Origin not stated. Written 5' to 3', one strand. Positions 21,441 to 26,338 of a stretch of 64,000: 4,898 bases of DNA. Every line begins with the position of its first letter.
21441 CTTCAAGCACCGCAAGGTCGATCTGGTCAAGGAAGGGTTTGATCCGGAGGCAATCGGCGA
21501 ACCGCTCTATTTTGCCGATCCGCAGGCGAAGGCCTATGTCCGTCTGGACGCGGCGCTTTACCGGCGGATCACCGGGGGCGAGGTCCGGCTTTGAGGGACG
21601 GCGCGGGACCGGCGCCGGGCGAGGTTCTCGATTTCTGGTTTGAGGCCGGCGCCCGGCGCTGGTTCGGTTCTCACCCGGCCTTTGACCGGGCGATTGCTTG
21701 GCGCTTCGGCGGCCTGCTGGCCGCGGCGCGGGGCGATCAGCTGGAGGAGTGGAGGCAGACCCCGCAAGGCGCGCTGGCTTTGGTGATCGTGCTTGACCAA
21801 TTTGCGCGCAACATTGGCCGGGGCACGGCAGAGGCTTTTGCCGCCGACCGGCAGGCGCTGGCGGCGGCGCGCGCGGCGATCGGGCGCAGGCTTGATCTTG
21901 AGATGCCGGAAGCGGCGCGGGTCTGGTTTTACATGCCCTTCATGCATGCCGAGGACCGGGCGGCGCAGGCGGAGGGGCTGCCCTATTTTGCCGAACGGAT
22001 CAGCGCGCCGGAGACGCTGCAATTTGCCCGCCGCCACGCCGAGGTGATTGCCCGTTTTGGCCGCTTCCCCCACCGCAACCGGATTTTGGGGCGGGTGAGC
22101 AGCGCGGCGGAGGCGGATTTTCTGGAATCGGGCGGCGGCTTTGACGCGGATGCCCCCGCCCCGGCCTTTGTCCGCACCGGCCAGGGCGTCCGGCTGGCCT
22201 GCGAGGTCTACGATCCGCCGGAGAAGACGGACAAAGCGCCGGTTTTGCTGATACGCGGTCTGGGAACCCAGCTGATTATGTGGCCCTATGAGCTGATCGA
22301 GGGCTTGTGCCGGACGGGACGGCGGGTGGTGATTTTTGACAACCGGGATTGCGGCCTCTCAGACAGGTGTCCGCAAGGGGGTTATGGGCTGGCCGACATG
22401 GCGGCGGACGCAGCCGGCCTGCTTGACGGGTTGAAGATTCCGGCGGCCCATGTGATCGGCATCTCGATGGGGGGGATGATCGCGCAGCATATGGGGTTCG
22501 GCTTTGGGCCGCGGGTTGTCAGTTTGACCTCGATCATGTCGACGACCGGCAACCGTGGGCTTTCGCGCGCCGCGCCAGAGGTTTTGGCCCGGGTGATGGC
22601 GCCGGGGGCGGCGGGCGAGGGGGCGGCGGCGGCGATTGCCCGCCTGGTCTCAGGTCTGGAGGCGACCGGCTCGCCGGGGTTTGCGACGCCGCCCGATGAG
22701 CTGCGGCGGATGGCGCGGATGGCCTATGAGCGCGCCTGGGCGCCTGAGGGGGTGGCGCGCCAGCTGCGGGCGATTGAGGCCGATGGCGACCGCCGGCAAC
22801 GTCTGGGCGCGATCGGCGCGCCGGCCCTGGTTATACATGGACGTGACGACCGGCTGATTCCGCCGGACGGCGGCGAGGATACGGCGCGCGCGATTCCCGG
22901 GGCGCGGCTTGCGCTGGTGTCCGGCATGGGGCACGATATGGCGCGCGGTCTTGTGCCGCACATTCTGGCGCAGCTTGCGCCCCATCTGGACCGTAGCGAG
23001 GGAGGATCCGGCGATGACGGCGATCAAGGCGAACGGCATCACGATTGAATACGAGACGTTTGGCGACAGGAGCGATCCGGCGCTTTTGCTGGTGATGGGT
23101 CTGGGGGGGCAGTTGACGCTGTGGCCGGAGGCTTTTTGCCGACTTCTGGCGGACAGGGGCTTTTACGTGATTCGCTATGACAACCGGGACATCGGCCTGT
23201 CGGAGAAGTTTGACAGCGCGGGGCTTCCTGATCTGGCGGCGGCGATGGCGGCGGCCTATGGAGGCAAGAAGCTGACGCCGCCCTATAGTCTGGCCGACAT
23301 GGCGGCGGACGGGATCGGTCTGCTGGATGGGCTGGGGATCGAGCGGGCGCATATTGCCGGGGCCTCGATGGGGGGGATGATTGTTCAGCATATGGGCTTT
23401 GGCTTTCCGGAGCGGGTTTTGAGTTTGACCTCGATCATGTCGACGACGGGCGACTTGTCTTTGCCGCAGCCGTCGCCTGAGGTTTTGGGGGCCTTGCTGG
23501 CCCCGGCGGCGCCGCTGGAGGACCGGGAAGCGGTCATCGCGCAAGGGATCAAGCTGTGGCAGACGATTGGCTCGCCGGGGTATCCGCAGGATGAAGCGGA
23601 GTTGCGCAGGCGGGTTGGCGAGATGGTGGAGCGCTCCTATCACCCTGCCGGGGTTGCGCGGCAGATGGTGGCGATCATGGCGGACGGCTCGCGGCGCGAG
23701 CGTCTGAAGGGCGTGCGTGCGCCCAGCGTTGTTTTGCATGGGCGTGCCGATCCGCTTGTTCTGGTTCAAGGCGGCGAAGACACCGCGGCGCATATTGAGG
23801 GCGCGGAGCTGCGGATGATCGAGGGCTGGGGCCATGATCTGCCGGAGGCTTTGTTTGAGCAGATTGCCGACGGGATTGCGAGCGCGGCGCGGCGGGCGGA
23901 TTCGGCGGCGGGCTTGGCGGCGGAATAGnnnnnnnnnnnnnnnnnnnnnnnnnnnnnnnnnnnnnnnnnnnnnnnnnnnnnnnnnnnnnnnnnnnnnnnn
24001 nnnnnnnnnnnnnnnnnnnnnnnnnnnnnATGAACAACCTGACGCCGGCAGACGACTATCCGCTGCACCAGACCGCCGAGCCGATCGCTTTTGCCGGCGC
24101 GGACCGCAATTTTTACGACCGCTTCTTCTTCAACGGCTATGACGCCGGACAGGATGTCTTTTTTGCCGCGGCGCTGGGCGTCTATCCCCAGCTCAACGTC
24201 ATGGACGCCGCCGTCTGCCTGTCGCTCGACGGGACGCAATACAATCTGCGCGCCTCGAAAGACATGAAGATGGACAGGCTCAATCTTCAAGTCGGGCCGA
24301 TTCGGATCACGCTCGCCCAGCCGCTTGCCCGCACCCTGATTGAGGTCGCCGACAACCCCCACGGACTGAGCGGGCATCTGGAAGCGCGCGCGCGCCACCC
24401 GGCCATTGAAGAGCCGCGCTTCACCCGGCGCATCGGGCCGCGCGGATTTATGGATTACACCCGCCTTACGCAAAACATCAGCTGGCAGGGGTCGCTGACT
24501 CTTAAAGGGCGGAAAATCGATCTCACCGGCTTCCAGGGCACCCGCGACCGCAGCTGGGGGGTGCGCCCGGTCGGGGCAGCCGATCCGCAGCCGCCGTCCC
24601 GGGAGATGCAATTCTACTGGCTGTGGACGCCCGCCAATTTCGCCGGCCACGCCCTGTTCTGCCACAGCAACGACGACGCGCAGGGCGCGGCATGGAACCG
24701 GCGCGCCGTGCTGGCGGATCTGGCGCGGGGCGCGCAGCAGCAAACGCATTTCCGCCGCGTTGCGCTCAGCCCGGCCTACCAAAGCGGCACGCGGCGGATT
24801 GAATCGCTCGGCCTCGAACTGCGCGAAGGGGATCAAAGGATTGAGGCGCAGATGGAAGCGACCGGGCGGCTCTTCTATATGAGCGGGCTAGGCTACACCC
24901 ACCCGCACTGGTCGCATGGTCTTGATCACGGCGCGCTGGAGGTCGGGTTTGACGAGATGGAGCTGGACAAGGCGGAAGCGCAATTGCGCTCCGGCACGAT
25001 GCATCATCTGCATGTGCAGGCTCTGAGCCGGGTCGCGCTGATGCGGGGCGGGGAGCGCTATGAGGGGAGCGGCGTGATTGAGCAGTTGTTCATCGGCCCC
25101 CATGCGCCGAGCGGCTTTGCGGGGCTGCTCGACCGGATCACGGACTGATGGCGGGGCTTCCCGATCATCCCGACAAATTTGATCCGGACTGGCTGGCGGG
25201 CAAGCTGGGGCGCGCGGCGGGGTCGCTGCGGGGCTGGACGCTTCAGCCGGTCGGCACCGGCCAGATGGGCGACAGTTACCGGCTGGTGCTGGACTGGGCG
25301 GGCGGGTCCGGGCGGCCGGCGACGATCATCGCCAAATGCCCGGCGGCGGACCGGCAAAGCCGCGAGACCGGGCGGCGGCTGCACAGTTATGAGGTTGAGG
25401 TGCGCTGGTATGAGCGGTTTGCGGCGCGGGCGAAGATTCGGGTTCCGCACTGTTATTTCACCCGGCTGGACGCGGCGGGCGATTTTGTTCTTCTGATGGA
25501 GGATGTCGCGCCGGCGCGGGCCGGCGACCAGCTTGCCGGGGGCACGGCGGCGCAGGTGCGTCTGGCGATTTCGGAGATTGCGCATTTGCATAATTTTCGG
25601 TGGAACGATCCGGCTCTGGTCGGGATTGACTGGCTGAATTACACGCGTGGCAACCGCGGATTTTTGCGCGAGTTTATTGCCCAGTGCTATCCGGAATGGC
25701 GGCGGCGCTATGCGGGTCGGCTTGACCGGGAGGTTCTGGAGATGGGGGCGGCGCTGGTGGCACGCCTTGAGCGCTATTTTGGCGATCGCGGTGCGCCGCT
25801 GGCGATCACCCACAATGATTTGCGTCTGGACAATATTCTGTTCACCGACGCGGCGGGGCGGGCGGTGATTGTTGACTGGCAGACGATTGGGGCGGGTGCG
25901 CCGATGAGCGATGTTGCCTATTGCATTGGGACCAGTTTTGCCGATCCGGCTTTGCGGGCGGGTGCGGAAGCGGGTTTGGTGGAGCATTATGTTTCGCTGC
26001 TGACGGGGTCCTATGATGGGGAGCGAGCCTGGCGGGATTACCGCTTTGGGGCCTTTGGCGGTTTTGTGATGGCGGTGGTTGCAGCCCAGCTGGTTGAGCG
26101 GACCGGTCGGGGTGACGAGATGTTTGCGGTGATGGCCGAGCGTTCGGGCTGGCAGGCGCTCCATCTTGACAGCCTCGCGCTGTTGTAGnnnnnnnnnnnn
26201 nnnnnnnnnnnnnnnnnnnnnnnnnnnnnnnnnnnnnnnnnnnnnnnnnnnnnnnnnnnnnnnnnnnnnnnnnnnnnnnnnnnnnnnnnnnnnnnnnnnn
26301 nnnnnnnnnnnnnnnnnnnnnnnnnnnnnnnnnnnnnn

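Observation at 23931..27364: Intact tRNA-Arg(CCU) and a decayed partial copy bracket a two-gene module, followed by a ~1.1-kb GC-poor insert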

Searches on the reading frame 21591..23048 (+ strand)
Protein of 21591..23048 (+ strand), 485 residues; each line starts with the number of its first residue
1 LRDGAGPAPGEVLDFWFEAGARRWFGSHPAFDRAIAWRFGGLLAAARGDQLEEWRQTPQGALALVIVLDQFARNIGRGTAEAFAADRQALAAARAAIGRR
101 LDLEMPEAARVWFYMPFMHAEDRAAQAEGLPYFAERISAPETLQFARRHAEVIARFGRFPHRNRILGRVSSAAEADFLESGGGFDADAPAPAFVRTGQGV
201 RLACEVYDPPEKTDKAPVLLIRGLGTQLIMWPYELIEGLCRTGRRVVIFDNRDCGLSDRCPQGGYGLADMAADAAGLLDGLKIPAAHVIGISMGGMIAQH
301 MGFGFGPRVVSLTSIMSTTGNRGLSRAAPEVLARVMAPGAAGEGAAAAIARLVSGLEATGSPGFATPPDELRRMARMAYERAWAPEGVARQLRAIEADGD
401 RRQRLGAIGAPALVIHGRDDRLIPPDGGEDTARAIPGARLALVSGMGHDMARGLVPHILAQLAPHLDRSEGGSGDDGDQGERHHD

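Call 6: search_protein_families(library=pfam, proteins=[window:21591-23048:+], max_evalue=0.01)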
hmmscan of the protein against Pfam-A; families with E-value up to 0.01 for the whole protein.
window:21591-23048:+ (485 aa): 5 families
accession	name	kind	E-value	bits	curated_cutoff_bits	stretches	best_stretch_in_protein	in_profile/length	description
PF06041.17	DUF924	-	1e-57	195.6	27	1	12-182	1-180/180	Bacterial protein of unknown function (DUF924)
PF00561.26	Abhydrolase_1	-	1.6e-24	87.3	25.8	1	217-449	2-239/245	alpha/beta hydrolase fold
PF12697.13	Abhydrolase_6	-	1.1e-13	52.8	26.3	1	218-450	1-206/217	Alpha/beta hydrolase family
PF12146.15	Hydrolase_4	-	1.6e-10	41.2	27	1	215-450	4-234/239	Serine aminopeptidase, S33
PF08386.16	Abhydrolase_4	-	0.0053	17.3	21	0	409-451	34-76/103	TAP-like protein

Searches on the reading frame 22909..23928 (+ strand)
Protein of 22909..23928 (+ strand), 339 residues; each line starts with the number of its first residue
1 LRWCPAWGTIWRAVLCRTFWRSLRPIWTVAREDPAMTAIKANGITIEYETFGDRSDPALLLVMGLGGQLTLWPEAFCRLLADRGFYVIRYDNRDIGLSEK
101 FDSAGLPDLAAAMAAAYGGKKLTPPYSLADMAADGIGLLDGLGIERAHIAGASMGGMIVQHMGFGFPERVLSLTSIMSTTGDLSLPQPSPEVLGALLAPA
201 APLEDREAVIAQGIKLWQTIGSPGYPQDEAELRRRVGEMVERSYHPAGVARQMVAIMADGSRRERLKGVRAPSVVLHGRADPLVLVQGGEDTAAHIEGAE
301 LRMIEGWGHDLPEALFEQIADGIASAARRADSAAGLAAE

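Call 6: search_protein_families(library=pfam, proteins=[window:22909-23928:+], max_evalue=0.01)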
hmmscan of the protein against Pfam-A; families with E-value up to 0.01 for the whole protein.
window:22909-23928:+ (339 aa): 3 families
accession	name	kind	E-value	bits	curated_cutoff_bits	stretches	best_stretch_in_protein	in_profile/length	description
PF00561.26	Abhydrolase_1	-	1.7e-16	61.1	25.8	1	57-311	1-240/245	alpha/beta hydrolase fold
PF12697.13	Abhydrolase_6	-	7.1e-10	40.4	26.3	1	78-312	19-207/217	Alpha/beta hydrolase family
PF12146.15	Hydrolase_4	-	1.3e-08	34.9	27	1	58-311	6-234/239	Serine aminopeptidase, S33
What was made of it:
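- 22909..23928 (+): alpha/beta hydrolase; left anchor of conserved synteny. Pfam Abhydrolase_1 (call 6).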

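Call 55: find_homologous_proteins(query=window:22909-23928:+, max_evalue=1e-30)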
Query window:22909-23928:+ (339 aa): 7994 proteins with E <= 1e-30 among 8000 candidates; the best 120 are listed.
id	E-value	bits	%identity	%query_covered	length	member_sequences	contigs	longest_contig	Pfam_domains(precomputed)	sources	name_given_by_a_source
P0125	1.5e-193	660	100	90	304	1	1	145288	PF12697.14,PF00561.27,PF12146.16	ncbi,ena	-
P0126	2.0e-112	394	60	84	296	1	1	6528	PF20408.5,PF12697.14,PF00561.27,PF12146.16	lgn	-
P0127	1.8e-111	391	60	87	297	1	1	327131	PF12697.14,PF00561.27,PF12146.16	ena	-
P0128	4.0e-110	386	60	83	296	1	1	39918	PF20408.5,PF12697.14,PF00561.27,PF12146.16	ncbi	-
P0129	5.7e-110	386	61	84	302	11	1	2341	PF12697.14,PF00561.27,PF12146.16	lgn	-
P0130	2.5e-107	377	62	83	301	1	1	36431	PF12697.14,PF00561.27,PF12146.16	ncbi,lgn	ncbi:MAG TPA: alpha/beta hydrolase [Parvibaculum sp.]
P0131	9.9e-107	375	60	83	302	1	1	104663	PF20408.5,PF12697.14,PF00561.27,PF12146.16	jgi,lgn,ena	-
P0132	5.9e-106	372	59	88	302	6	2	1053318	PF12697.14,PF00561.27,PF12146.16,PF08386.17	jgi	jgi:pimeloyl-ACP methyl ester carboxylesterase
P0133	6.9e-106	372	59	83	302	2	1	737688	PF20408.5,PF12697.14,PF00561.27,PF12146.16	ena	-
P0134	1.3e-105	371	60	83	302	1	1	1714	PF20408.5,PF12697.14,PF00561.27,PF12146.16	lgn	-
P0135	1.3e-105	371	59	85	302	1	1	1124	PF20408.5,PF12697.14,PF00561.27,PF12146.16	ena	-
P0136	1.4e-105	371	59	84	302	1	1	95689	PF12697.14,PF00561.27,PF12146.16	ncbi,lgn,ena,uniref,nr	ncbi:alpha/beta fold hydrolase [Parvibaculum sedimenti]|uniref:Alpha/beta fold hydrolase n=3 Tax=Par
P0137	2.2e-105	371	59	83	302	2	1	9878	PF20408.5,PF12697.14,PF00561.27,PF12146.16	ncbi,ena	-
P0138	2.2e-105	370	58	83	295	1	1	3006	PF20408.5,PF12697.14,PF00561.27,PF12146.16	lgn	-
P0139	5.9e-105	369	60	83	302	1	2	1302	PF20408.5,PF12697.14,PF00561.27,PF12146.16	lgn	-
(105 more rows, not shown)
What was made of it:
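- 22909..23928 (+): The source's own gene call is 304 aa (call 55).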

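Call 56: find_encoding_contigs(protein=P0127, flank=10000, max_places=3)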
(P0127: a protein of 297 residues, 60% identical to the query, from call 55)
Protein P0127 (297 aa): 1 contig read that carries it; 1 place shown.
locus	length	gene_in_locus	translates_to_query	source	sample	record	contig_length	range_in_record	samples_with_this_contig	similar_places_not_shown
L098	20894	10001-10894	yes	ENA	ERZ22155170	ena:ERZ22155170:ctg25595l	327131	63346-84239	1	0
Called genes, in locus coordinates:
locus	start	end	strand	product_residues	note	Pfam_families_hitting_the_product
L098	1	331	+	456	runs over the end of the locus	PF12867:DinB_2, PF03781:FGE-sulfatase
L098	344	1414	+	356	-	PF10017:Methyltransf_33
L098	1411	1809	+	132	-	PF02410:RsfS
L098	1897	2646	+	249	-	PF01012:ETF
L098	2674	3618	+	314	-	PF01012:ETF, PF00766:ETF_alpha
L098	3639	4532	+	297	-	PF02737:3HCDH_N, PF03446:NAD_binding_2 (faint), PF00725:3HCDH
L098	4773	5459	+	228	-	PF02230:Abhydrolase_2, PF20434:BD-FAE (faint), PF00561:Abhydrolase_1 (faint), PF03959:FSH1 (faint), PF12146:Hydrolase_4 (faint), PF01738:DLH, PF00326:Peptidase_S9 (weak)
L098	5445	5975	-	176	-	PF03232:COQ7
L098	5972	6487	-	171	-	PF02600:DsbB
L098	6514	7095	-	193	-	PF09335:VTT_dom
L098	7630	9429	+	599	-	PF00501:AMP-binding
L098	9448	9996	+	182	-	PF06041:DUF924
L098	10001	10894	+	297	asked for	PF12146:Hydrolase_4, PF00561:Abhydrolase_1, PF12697:Abhydrolase_6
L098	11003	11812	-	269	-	PF02559:CarD_TRCF_RID, PF21095:CarD_C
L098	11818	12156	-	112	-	PF12797:Fer4_2 (faint), PF12837:Fer4_6 (faint), PF13237:Fer4_10 (weak), PF14697:Fer4_21 (faint), PF12838:Fer4_7 (weak), PF13187:Fer4_9 (weak), PF00037:Fer4, PF11953:DUF3470, +3 more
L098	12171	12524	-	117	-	PF05099:TerB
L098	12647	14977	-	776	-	PF03176:MMPL, PF02460:Patched (faint)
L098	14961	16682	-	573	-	-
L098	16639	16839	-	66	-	-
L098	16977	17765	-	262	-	PF17131:TP_0789-like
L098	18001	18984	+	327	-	PF06574:FAD_syn, PF01687:Flavokinase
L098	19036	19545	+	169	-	PF00133:tRNA-synt_1, PF09334:tRNA-synt_1g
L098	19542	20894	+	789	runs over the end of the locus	PF00133:tRNA-synt_1, PF09334:tRNA-synt_1g (faint), PF08264:Anticodon_1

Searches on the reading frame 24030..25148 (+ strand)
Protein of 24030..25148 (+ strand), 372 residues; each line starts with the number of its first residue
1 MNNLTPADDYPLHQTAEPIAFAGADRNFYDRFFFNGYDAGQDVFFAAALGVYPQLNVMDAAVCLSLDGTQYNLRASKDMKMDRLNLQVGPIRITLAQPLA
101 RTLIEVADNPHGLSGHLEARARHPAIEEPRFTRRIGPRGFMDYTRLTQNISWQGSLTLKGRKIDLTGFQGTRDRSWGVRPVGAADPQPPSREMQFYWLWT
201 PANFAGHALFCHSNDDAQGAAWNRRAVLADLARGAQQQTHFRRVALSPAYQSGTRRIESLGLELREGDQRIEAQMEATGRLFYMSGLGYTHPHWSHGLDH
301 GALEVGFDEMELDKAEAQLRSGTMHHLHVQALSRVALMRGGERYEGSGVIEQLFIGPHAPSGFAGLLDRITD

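Call 6: search_protein_families(library=pfam, proteins=[window:24030-25148:+], max_evalue=0.01)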
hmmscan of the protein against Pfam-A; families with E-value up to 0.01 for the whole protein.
window:24030-25148:+ (372 aa): 0 families

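Call 8: search_protein_families(library=ncbifam, proteins=[window:24030-25148:+], max_evalue=0.1)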
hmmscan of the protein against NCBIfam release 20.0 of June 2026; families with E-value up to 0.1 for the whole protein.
window:24030-25148:+ (372 aa): 1 family
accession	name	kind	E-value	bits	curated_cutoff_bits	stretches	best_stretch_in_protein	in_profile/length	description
NF053593.1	Rv3169_fam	subfamily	1.3e-99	333.6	150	1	4-355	1-351/351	Rv3169 family protein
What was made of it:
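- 24030..25148 (+): Rv3169-family protein (372 aa). NCBIfam NF053593, E 1e-99, 334 bits against a cut-off of 150 (call 8).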

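Call 9: search_protein_families(library=phrogs, proteins=[window:24030-25148:+], max_evalue=0.1)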
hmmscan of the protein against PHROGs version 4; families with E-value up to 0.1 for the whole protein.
window:24030-25148:+ (372 aa): 0 families

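Call 10: search_protein_families(library=padloc, proteins=[window:24030-25148:+], max_evalue=0.1)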
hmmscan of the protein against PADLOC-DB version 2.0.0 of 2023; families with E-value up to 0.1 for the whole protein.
window:24030-25148:+ (372 aa): 0 families

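Call 85: find_homologous_proteins(query=window:24030-25148:+, max_evalue=1e-40)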
Query window:24030-25148:+ (372 aa): 3856 proteins with E <= 1e-40 among 8000 candidates; the best 120 are listed.
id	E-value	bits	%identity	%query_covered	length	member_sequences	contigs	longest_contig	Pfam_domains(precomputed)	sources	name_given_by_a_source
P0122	1.3e-254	862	100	100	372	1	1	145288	-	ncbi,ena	-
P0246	2.4e-174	598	70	99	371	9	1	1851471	-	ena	-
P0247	3.6e-166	571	66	99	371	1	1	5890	-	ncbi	-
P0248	3.7e-150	518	63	99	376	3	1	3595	-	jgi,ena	-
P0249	3.2e-148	512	60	99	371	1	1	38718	-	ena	-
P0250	7.5e-146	504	59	99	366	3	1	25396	-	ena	-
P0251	1.2e-145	503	61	99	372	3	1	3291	-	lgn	-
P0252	1.6e-145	503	60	99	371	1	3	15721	-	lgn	-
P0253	5.0e-145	501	61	99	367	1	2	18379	-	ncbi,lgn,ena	-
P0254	1.3e-144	500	61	99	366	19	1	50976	-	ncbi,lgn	-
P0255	4.1e-144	498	61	99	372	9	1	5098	-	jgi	-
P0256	4.8e-143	495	60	99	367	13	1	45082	-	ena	-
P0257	7.7e-143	494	60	97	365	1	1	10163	-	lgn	-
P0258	1.8e-142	493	58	99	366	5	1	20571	-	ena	-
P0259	4.2e-142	491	60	99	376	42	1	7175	-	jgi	jgi:hypothetical protein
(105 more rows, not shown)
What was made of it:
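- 24030..25148 (+): Best homologue is 70% identical (call 85).
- Tried and rejected: That genome carries P0246, 70% identical to the Rv3169-like protein, on a 1.85-Mb contig (call 85).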

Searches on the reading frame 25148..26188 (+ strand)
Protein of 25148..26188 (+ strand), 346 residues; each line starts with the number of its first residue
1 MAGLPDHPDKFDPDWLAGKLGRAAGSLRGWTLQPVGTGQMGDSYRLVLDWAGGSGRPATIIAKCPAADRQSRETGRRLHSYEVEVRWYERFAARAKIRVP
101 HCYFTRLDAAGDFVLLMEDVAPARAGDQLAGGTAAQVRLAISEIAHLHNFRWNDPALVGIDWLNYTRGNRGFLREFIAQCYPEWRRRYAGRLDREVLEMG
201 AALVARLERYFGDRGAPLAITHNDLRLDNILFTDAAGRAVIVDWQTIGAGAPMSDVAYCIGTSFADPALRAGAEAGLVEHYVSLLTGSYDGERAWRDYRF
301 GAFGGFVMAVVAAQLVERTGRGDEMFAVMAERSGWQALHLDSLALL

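Call 6: search_protein_families(library=pfam, proteins=[window:25148-26188:+], max_evalue=0.01)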
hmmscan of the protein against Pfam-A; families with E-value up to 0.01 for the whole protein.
window:25148-26188:+ (346 aa): 3 families
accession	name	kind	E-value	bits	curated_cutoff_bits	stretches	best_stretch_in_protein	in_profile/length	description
PF01636.29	APH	-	1.3e-14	55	23.2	1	77-276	33-228/239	Phosphotransferase enzyme family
PF02958.26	EcKL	-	3.5e-12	46.7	22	1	174-285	175-285/294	Ecdysteroid kinase-like family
PF07914.17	DUF1679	-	0.0068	15.8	24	1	218-287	268-340/414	Uncharacterized oxidoreductase dhs-27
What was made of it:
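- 25148..26188 (+): APH/EcKL-type kinase (346 aa); second gene of the operon. Pfam APH at 55 bits, EcKL at 47 bits (call 6).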

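Call 8: search_protein_families(library=ncbifam, proteins=[window:25148-26188:+], max_evalue=0.1)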
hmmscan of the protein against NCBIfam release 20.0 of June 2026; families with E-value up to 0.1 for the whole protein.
window:25148-26188:+ (346 aa): 4 families
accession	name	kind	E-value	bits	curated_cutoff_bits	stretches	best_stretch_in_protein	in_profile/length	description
NF038156.1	lant_syn_V_LxmK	equivalog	2.3e-05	23.7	315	1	195-261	167-232/347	class V lanthionine synthetase subunit LxmK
NF041256.1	GntI_guanitoxin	equivalog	0.00017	21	357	1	218-265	173-220/282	guanitoxin biosynthesis pre-guanitoxin N-oxide kinase GntI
NF000029.2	APH_9_Ib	exception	0.00071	18.6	675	1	202-258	207-257/330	aminoglycoside O-phosphotransferase APH(9)-Ib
NF046102.1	CellCycRegCcrZ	equivalog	0.032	13.7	400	1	219-260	154-194/260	cell cycle regulator CcrZ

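Call 9: search_protein_families(library=phrogs, proteins=[window:25148-26188:+], max_evalue=0.1)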
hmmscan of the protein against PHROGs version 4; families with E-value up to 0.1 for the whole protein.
window:25148-26188:+ (346 aa): 0 families

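Call 10: search_protein_families(library=padloc, proteins=[window:25148-26188:+], max_evalue=0.1)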
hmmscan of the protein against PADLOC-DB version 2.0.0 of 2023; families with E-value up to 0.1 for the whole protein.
window:25148-26188:+ (346 aa): 0 families

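Call 12: find_encoding_contigs(protein=window:25148-26188:+, flank=10000, max_places=10)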
Protein window:25148-26188:+ (346 aa): no gene with exactly this product is on record in the collection.

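Call 20: find_related_loci(query=window:25148-26188:+, collection=metagenome_contigs, flank=8000)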
Query window:25148-26188:+ (346 aa) in metagenome_contigs; peptide patterns used: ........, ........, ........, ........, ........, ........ (x = any residue, [..] = any of these).
281 stretches matched a pattern; 254 encode a relative of the query (tblastn E <= 1e-3); the best 80 are kept; 80 distinct loci.
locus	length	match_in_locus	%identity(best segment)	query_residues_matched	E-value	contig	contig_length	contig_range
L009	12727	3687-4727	58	4-346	2e-136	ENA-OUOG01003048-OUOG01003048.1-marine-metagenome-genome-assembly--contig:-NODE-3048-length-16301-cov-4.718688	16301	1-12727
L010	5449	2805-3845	56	4-346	3e-133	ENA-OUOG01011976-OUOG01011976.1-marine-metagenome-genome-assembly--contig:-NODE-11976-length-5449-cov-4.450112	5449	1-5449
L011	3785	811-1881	56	1-346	9e-135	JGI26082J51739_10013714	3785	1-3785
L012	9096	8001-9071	56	1-346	2e-131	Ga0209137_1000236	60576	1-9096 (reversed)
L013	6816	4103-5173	57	1-346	4e-130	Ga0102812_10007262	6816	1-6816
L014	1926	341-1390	56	1-346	4e-135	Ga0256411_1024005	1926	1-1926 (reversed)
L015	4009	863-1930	55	1-346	7e-128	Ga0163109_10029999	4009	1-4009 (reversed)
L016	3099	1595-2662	55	1-346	3e-129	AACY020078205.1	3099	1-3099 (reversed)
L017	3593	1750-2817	54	1-346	7e-126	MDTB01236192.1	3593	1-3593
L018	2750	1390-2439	55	1-346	4e-127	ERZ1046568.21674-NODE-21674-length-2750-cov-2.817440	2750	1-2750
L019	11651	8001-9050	56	1-346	2e-121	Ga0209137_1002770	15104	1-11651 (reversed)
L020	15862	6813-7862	56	1-346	8e-121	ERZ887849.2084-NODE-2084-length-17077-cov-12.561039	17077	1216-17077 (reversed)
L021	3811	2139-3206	53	1-346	7e-123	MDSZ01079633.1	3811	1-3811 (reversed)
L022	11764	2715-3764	56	1-346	5e-120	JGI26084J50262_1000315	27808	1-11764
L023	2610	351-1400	57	1-346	2e-125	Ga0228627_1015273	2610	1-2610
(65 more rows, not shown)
